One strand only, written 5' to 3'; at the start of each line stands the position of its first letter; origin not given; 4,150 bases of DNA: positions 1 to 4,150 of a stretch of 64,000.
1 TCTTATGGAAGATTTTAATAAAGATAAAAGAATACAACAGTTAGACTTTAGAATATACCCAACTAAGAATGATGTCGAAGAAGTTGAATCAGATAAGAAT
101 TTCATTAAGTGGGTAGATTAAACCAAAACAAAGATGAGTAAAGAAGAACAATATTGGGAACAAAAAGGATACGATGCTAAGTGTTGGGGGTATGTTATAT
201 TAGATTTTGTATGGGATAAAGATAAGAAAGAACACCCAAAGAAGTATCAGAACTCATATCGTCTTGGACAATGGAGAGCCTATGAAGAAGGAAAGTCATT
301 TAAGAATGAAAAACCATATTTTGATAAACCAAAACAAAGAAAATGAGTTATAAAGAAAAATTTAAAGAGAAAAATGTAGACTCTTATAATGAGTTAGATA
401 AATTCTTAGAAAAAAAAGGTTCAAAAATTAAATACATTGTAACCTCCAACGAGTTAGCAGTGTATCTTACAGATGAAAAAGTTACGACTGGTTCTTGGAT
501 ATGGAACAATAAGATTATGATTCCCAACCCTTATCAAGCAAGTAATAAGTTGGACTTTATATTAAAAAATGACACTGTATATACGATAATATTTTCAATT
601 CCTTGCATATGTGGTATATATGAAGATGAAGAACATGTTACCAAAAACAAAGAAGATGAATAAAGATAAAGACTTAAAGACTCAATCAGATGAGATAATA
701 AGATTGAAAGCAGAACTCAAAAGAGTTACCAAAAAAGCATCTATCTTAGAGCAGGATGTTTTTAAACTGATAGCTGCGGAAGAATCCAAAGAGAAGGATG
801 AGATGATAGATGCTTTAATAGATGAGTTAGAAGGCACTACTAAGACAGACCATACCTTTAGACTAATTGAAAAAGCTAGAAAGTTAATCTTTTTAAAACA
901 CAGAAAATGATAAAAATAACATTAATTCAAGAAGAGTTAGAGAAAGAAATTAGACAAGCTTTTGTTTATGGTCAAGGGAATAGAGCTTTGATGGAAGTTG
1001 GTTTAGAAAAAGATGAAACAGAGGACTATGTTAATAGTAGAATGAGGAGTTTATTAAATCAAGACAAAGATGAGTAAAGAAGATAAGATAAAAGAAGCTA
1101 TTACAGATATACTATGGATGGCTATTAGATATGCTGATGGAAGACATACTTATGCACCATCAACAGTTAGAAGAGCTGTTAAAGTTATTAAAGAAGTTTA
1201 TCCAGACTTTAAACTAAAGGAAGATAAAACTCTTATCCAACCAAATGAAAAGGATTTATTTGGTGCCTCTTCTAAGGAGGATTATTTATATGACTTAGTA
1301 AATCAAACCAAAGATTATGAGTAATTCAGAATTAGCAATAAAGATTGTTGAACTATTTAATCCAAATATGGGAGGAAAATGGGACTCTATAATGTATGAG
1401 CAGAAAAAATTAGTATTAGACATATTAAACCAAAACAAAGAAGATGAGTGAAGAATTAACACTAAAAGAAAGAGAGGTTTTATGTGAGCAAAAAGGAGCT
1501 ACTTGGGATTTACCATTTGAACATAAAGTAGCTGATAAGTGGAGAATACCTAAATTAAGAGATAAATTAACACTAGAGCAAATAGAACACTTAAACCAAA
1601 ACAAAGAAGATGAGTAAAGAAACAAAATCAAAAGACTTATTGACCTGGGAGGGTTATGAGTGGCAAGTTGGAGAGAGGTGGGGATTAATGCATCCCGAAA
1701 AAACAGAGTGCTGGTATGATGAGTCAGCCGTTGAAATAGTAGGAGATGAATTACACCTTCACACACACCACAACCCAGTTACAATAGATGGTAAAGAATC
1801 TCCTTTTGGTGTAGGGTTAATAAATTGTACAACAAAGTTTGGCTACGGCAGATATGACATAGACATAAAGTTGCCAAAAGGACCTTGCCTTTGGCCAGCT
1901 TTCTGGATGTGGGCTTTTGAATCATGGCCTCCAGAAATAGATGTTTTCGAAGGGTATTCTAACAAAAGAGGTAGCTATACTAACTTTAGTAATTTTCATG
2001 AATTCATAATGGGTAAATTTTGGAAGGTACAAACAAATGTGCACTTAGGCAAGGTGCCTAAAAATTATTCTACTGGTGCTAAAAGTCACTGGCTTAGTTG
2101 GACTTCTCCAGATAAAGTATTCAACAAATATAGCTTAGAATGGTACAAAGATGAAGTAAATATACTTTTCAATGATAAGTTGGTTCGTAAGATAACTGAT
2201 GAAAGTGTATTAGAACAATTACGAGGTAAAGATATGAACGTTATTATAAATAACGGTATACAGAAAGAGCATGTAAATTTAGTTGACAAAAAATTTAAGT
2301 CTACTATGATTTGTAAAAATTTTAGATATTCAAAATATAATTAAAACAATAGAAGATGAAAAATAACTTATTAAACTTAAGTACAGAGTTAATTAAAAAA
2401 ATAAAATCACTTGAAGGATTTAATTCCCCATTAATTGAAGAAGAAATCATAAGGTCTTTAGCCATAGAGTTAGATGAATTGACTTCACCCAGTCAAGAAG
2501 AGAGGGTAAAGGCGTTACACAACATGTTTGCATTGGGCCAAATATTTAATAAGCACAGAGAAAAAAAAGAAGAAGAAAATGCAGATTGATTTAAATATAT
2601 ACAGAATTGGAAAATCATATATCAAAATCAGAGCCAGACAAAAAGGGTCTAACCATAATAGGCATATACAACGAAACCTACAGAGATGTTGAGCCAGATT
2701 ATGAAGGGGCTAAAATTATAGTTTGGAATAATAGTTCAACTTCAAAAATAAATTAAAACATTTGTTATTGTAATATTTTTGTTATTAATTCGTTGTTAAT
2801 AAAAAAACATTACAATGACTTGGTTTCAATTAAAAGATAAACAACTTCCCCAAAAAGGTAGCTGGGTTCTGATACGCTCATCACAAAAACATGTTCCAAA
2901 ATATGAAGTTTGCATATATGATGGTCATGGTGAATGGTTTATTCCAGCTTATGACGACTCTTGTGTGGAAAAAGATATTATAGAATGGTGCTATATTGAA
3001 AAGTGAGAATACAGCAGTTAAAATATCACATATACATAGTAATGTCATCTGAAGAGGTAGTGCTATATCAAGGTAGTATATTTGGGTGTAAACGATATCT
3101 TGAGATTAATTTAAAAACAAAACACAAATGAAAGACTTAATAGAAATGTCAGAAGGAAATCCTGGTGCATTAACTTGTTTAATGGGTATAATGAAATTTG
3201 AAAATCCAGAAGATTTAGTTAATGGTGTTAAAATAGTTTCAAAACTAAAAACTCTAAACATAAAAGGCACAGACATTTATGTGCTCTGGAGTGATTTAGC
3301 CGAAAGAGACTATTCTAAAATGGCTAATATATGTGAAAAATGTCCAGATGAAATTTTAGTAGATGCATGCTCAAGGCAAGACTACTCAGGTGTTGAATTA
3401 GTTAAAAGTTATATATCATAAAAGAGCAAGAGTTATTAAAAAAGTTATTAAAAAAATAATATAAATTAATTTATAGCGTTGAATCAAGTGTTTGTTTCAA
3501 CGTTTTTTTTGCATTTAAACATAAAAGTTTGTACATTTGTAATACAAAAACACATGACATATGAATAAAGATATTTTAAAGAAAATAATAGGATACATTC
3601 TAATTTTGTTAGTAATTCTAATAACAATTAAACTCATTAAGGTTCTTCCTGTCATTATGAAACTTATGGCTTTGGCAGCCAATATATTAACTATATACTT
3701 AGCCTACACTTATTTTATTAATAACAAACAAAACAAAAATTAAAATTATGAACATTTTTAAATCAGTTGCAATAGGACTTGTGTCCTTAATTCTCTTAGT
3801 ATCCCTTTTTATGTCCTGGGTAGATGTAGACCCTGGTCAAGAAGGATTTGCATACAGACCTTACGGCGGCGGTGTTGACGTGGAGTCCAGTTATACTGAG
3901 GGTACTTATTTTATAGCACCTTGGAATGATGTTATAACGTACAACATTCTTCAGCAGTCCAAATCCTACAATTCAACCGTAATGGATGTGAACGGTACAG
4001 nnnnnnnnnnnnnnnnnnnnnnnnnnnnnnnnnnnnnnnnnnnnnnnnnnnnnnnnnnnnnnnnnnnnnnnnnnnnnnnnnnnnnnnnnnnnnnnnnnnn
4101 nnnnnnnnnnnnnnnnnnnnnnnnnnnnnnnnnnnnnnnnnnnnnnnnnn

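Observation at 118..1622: Six copies of a ~30-nt conserved stop/start junction link a tandem array of unrelated mini-genes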

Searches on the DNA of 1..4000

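Call 32: search_rna_families(source=window, start=1, end=4000, threshold=evalue, max_evalue=1)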
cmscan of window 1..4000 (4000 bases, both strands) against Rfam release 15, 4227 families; matches with E-value up to 1: 0.
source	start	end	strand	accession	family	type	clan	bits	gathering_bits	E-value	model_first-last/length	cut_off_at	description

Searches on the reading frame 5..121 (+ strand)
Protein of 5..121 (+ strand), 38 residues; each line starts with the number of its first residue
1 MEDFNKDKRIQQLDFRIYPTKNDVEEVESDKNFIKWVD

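Call 20: search_protein_families(library=phrogs, proteins=[window:5-121:+], max_evalue=0.01)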
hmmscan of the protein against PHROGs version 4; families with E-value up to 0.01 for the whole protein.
window:5-121:+ (38 aa): 0 families

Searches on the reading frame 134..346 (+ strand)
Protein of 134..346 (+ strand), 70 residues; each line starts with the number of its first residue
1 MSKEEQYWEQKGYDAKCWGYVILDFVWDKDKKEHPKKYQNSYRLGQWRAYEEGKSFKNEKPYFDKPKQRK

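Call 20: search_protein_families(library=phrogs, proteins=[window:134-346:+], max_evalue=0.01)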
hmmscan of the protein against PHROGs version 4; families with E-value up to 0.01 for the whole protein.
window:134-346:+ (70 aa): 0 families

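Call 53: find_encoding_contigs(protein=window:134-346:+, flank=10000, max_places=6)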
Protein window:134-346:+ (70 aa): 3 contigs read that carry it; 2 places shown.
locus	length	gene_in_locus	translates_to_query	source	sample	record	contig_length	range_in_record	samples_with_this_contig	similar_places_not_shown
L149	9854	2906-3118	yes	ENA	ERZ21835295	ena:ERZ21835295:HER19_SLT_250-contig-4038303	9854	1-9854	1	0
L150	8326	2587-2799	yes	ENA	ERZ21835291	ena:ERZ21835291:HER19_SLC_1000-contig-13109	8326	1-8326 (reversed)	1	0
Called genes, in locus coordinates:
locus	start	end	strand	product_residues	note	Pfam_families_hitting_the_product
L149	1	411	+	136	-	?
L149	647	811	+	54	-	-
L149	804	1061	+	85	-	-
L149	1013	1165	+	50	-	-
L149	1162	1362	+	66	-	-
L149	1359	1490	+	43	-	-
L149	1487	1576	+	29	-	-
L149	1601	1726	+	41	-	-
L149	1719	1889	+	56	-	-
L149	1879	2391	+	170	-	-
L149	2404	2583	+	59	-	-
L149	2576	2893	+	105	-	-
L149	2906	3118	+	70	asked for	-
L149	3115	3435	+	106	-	-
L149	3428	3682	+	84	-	-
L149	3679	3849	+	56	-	-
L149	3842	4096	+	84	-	-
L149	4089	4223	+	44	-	-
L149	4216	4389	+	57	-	-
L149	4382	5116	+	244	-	PF00722:Glyco_hydro_16, PF26113:GH16_XgeA (faint)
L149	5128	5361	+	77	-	-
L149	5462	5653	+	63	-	-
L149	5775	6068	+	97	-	-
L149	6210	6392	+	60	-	-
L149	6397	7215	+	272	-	PF01145:Band_7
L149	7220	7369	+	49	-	PF00303:Thymidylat_synt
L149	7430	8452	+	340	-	PF24308:DUF7487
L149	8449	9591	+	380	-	PF00303:Thymidylat_synt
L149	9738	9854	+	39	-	?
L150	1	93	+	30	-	?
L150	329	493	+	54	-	-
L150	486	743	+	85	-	-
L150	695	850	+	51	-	-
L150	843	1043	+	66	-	-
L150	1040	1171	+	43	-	-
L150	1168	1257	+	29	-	-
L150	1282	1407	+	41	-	-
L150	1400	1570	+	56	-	-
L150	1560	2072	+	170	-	-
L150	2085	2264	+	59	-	-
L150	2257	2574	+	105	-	-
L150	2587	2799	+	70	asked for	-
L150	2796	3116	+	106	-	-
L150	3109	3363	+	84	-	-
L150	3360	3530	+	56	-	-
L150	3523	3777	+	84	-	-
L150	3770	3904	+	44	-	-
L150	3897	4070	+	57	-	-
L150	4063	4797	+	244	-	PF00722:Glyco_hydro_16, PF26113:GH16_XgeA (faint)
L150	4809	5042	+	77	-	-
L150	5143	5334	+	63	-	-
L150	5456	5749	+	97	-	-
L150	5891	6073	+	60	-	-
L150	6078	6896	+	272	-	PF01145:Band_7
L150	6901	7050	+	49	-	PF00303:Thymidylat_synt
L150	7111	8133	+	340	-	PF24308:DUF7487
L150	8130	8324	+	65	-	?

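Call 66: search_protein_families(library=pfam, proteins=[window:134-346:+], max_evalue=0.01)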
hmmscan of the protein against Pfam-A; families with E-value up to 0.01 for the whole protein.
window:134-346:+ (70 aa): 0 families

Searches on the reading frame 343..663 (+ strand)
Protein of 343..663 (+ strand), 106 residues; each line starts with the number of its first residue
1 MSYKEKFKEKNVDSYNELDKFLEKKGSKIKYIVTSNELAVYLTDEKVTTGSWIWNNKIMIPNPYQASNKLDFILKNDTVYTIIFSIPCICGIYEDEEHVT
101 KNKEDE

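Call 20: search_protein_families(library=phrogs, proteins=[window:343-663:+], max_evalue=0.01)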
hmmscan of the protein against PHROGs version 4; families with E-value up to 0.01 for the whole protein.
window:343-663:+ (106 aa): 0 families

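Call 52: find_encoding_contigs(protein=window:343-663:+, flank=10000, max_places=6)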
Protein window:343-663:+ (106 aa): 20 contigs read that carry it; 6 places shown.
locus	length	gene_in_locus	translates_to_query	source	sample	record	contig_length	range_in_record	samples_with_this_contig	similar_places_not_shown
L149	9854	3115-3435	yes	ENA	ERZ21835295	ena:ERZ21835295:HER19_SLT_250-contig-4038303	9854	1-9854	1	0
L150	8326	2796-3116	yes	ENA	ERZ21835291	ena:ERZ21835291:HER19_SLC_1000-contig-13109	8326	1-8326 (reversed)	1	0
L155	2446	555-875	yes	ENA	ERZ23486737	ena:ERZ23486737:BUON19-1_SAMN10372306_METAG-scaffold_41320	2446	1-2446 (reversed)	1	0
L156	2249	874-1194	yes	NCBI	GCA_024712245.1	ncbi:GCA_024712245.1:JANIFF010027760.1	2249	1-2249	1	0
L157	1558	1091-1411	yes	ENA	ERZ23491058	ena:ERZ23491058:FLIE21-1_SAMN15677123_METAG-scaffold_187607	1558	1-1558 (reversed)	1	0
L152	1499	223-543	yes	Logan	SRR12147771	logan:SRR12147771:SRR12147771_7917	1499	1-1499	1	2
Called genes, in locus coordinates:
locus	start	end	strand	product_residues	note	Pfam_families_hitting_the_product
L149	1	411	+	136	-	?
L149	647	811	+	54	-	-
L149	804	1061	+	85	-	-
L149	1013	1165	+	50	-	-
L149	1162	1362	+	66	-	-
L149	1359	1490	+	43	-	-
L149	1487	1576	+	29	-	-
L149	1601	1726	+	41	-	-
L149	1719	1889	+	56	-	-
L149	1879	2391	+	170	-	-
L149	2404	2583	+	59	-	-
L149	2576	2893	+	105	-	-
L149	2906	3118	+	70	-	-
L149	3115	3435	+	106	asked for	-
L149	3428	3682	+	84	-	-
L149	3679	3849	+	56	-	-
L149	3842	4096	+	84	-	-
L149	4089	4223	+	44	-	-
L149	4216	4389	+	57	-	-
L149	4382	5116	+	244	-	PF00722:Glyco_hydro_16, PF26113:GH16_XgeA (faint)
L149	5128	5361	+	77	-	-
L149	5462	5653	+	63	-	-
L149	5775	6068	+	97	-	-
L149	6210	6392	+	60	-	-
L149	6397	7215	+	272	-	PF01145:Band_7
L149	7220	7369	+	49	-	PF00303:Thymidylat_synt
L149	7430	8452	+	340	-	PF24308:DUF7487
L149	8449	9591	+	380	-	PF00303:Thymidylat_synt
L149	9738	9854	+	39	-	?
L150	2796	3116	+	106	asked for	-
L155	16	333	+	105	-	-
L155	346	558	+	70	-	-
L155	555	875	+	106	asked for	-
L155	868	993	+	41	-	-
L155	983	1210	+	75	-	-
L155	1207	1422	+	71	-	-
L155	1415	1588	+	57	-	-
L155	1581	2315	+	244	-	PF00722:Glyco_hydro_16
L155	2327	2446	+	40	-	?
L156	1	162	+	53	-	?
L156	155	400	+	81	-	-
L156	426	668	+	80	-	-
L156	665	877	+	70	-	-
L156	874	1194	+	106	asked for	-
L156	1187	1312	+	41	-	-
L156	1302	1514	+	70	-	-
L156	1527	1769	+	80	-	-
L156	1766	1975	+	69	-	-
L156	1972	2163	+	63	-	-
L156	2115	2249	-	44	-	?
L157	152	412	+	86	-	-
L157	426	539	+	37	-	-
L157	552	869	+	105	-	-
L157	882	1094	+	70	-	-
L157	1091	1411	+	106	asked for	-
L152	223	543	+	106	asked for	-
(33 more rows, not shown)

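Call 66: search_protein_families(library=pfam, proteins=[window:343-663:+], max_evalue=0.01)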
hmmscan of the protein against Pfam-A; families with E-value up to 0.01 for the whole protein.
window:343-663:+ (106 aa): 0 families

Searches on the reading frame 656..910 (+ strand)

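Call 20: search_protein_families(library=phrogs, proteins=[window:656-910:+], max_evalue=0.01)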
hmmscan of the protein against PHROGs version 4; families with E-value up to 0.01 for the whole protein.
window:656-910:+ (84 aa): 0 families

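Call 66: search_protein_families(library=pfam, proteins=[window:656-910:+], max_evalue=0.01)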
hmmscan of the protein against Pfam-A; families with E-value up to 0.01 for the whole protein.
window:656-910:+ (84 aa): 1 family
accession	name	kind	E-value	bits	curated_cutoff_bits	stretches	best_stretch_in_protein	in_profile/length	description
PF19121.6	DUF5805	-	0.0086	16.9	28.5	0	25-60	8-43/67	Family of unknown function (DUF5805)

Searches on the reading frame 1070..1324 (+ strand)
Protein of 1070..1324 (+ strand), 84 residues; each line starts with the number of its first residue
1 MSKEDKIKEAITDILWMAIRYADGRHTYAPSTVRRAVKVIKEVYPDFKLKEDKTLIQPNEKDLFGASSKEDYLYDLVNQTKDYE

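Call 20: search_protein_families(library=phrogs, proteins=[window:1070-1324:+], max_evalue=0.01)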
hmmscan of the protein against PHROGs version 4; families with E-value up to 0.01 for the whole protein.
window:1070-1324:+ (84 aa): 0 families

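Call 51: find_encoding_contigs(protein=window:1070-1324:+, flank=10000, max_places=6)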
Protein window:1070-1324:+ (84 aa): 11 contigs read that carry it; 6 places shown.
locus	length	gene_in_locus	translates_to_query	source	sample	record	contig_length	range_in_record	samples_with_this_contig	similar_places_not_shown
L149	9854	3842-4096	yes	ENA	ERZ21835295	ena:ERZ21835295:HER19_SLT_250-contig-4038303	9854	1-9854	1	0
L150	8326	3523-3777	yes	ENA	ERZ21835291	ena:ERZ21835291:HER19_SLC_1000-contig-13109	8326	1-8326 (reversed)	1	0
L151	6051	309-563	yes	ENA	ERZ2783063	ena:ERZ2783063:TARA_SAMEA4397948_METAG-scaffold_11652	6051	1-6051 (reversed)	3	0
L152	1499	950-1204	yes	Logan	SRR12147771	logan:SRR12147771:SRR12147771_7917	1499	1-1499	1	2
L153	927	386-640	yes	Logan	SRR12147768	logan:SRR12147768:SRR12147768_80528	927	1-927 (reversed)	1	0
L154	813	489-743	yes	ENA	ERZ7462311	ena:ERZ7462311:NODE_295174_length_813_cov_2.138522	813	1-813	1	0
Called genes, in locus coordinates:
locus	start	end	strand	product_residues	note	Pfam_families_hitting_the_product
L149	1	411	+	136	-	?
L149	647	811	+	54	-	-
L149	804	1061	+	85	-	-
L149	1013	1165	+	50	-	-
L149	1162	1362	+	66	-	-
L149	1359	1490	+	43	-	-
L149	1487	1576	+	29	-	-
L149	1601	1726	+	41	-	-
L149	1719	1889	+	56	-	-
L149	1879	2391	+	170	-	-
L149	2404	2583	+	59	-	-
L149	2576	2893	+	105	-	-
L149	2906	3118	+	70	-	-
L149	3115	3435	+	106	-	-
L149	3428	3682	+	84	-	-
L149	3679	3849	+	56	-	-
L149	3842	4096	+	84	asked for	-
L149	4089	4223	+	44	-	-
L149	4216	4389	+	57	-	-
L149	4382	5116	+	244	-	PF00722:Glyco_hydro_16, PF26113:GH16_XgeA (faint)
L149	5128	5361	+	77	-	-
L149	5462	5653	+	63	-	-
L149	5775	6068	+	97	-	-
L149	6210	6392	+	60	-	-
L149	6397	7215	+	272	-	PF01145:Band_7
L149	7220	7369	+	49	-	PF00303:Thymidylat_synt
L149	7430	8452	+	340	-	PF24308:DUF7487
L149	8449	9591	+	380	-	PF00303:Thymidylat_synt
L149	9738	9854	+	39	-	?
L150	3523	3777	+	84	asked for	-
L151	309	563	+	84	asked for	-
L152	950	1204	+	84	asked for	-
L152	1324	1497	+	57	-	?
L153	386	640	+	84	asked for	-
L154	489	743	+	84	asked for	-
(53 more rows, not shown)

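Call 66: search_protein_families(library=pfam, proteins=[window:1070-1324:+, L149:1879-2391:+, L149:2576-2893:+], max_evalue=0.01)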
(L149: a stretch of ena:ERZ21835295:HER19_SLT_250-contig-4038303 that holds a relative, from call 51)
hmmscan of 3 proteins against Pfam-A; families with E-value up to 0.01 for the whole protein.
window:1070-1324:+ (84 aa): 0 families

L149:1879-2391:+ (170 aa): 0 families

L149:2576-2893:+ (105 aa): 0 families

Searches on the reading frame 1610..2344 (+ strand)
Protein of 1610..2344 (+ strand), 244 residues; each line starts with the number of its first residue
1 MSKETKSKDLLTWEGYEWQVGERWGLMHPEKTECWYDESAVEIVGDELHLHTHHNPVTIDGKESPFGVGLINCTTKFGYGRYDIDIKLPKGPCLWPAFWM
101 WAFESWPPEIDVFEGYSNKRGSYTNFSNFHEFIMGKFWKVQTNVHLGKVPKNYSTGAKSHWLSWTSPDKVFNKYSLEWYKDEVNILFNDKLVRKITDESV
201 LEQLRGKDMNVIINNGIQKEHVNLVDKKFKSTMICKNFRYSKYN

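Call 10: search_protein_families(library=pfam, proteins=[window:1610-2344:+])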
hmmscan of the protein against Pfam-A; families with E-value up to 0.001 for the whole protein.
window:1610-2344:+ (244 aa): 1 family
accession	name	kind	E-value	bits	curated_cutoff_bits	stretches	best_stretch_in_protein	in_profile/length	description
PF00722.28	Glyco_hydro_16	-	2.7e-15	56.7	22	1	48-201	22-141/175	Glycosyl hydrolases family 16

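Call 20: search_protein_families(library=phrogs, proteins=[window:1610-2344:+], max_evalue=0.01)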
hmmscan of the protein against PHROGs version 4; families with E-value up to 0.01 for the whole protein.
window:1610-2344:+ (244 aa): 1 family
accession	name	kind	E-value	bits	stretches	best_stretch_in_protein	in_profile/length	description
phrog_17064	-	unknown function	1.8e-05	24.9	1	94-130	274-313/413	-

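Call 49: find_encoding_contigs(protein=window:1610-2344:+, flank=10000, max_places=4)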
Protein window:1610-2344:+ (244 aa): 4 contigs read that carry it; 3 places shown.
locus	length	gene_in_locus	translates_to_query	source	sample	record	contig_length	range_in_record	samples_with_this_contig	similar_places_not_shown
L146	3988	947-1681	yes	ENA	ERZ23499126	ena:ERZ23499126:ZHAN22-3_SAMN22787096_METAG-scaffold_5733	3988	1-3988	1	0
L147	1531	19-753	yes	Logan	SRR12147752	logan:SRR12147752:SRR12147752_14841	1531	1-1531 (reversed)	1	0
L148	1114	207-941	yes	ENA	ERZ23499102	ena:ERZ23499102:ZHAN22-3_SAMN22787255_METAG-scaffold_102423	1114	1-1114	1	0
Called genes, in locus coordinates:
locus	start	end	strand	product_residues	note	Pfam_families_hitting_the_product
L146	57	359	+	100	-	-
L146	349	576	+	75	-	-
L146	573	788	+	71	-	-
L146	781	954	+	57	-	-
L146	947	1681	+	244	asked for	PF00722:Glyco_hydro_16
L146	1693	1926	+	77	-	-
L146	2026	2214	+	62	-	-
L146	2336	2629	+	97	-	-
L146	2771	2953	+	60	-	-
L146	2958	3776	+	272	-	PF01145:Band_7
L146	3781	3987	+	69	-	?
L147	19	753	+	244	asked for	PF00722:Glyco_hydro_16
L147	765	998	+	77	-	-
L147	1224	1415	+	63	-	-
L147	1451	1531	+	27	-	?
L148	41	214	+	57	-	-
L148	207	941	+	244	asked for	PF00722:Glyco_hydro_16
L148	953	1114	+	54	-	?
